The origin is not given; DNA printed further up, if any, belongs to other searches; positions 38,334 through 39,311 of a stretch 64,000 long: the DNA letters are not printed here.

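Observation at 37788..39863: Three tandem lipoprotein paralogs, one of which is a clean chimera of the other two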

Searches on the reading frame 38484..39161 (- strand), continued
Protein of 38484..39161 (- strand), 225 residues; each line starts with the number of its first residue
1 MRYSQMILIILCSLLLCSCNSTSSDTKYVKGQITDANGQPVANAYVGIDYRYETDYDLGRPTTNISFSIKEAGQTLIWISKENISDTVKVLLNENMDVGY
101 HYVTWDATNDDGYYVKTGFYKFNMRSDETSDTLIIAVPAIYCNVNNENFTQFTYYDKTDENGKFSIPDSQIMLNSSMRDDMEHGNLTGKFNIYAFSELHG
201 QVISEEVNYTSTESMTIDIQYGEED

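Call 43: predict_structure(alignment_id=A3)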
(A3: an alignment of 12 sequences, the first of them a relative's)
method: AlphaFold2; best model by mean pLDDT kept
length: 225 residues; sequences in the alignment: 12
mean_pLDDT: 73.8   pTM: 0.58
mean pLDDT of the five models: 73.8, 70.5, 69.1, 68.2, 61.6
residues with pLDDT >= 90: 39; 70-90: 106; 50-70: 60; < 50: 20
segments of 3 or more residues with pLDDT < 50: 18-24, 142-149
pLDDT, mean of each block of 10 residues (from residue 1): 70 57 59 89 81 58 83 93 86 94 89 79 88 74 45 74 81 52 55 77 72 75 60
secondary structure, 60 per line:
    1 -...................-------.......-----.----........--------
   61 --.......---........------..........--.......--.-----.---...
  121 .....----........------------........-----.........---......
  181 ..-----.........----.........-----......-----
elements in order: H2-20 E28-34 E45-52 E63-69 E73-80 E87-96 E99-105 E118-125 E130-137 E150-157 E163-167 H168-171 H175-182 E188-196 E201-209 E215-220

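Call 47: fold_search(model_id=the predicted structure, library=pdb)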
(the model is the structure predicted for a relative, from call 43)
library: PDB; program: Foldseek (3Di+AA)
matches with E <= 10: 1634; with E <= 0.001: 1
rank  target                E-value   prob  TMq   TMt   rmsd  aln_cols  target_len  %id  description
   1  3osv_B                6.0e-04  1.00  0.29  0.46  10.7       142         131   13  The crytsal structure of FLGD from P. Aeruginosa (released 2011-05-04)
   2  7eha_C                1.1e-03  1.00  0.24  0.31  10.8       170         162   13  Crystal structure of the flagellar hook cap from Salmonella enterica serovar Typhimurium (released 2021-11-24)
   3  7eha_B                1.1e-03  1.00  0.23  0.30  13.7       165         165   14  Crystal structure of the flagellar hook cap from Salmonella enterica serovar Typhimurium (released 2021-11-24)
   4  1dlm_A                1.2e-03  0.99  0.24  0.18  16.5       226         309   15  STRUCTURE OF CATECHOL 1,2-DIOXYGENASE FROM ACINETOBACTER CALCOACETICUS NATIVE DATA (released 2000-05-23)
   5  4hh8                  1.7e-03  0.80  0.21  0.22  18.5       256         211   13  Crystal structure of bovine butyrophilin (released 2013-11-13)
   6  7bhq_A                1.8e-03  1.00  0.28  0.31  14.9       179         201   15  In situ assembled Salmonella FlgD hook cap complex (released 2021-05-05)
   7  7eha_A                1.9e-03  0.99  0.27  0.32  12.6       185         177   14  Crystal structure of the flagellar hook cap from Salmonella enterica serovar Typhimurium (released 2021-11-24)
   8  7bhq_C                2.1e-03  1.00  0.28  0.31  13.2       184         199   14  In situ assembled Salmonella FlgD hook cap complex (released 2021-05-05)
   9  9jqr_B                2.1e-03  0.92  0.24  0.19  17.0       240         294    5  Cryo-EM structure of the Vgamma9Vdelta2 TCR-engaged BTN3A1-BTN3A2-BTN2A1 complex (released 2025-06-18)
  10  3osv_C                2.2e-03  1.00  0.29  0.46  10.8       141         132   13  The crytsal structure of FLGD from P. Aeruginosa (released 2011-05-04)
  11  3osv_A                2.5e-03  1.00  0.29  0.47  10.6       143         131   12  The crytsal structure of FLGD from P. Aeruginosa (released 2011-05-04)
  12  2ch8_D                2.7e-03  0.92  0.23  0.27  12.6       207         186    6  Structure of the Epstein-Barr Virus Oncogene BARF1 (released 2006-05-31)
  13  6u6t_A                2.9e-03  0.89  0.22  0.19  14.9       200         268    8  Neuronal growth regulator 1 (NEGR1) (released 2020-08-12)
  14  7eha_E                3.6e-03  0.99  0.25  0.33  11.6       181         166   14  Crystal structure of the flagellar hook cap from Salmonella enterica serovar Typhimurium (released 2021-11-24)
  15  7eh9_A                4.0e-03  1.00  0.30  0.48  11.7       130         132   13  Crystal structure of the flagellar hook cap fragment from Salmonella enterica serovar Typhimurium (released 2021-11-24)
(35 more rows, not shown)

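Call 48: list_cluster_members(proteins=[P0001, P0002, P0003, P0004, P0005])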
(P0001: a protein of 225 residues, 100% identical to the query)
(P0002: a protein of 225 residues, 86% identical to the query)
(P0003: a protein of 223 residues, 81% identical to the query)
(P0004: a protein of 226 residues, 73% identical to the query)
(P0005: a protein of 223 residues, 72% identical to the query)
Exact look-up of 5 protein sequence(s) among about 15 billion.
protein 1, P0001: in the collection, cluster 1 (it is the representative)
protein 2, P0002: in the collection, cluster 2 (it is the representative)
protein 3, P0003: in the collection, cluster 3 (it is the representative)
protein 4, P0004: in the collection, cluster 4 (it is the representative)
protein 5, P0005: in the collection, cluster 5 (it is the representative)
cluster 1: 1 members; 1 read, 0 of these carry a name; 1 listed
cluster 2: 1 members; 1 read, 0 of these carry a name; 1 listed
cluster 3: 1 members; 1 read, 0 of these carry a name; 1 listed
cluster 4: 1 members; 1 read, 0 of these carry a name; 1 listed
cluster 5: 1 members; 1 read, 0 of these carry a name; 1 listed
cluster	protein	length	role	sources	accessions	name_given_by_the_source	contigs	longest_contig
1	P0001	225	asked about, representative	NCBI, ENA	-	-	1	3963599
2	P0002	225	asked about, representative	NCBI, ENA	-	-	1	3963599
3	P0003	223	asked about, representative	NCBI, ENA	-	-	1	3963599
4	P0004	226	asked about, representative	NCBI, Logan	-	-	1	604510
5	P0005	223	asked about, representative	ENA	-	-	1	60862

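Call 54: search_protein_families(library=ncbifam, proteins=[window:38484-39161:-], max_evalue=0.01)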
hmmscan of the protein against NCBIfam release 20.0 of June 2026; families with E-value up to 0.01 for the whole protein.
window:38484-39161:- (225 aa): 3 families
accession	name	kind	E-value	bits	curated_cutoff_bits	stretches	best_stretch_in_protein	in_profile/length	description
NF005176.1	PRK06655.1-1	equivalog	0.00024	21.1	230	1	86-145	109-167/197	flagellar hook assembly protein FlgD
NF009453.0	PRK12813.1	equivalog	0.00094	18.8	264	1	45-145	95-192/223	flagellar basal body rod modification protein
NF009276.0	PRK12633.1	equivalog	0.0072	16.1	383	0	88-151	143-206/234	flagellar basal body rod modification protein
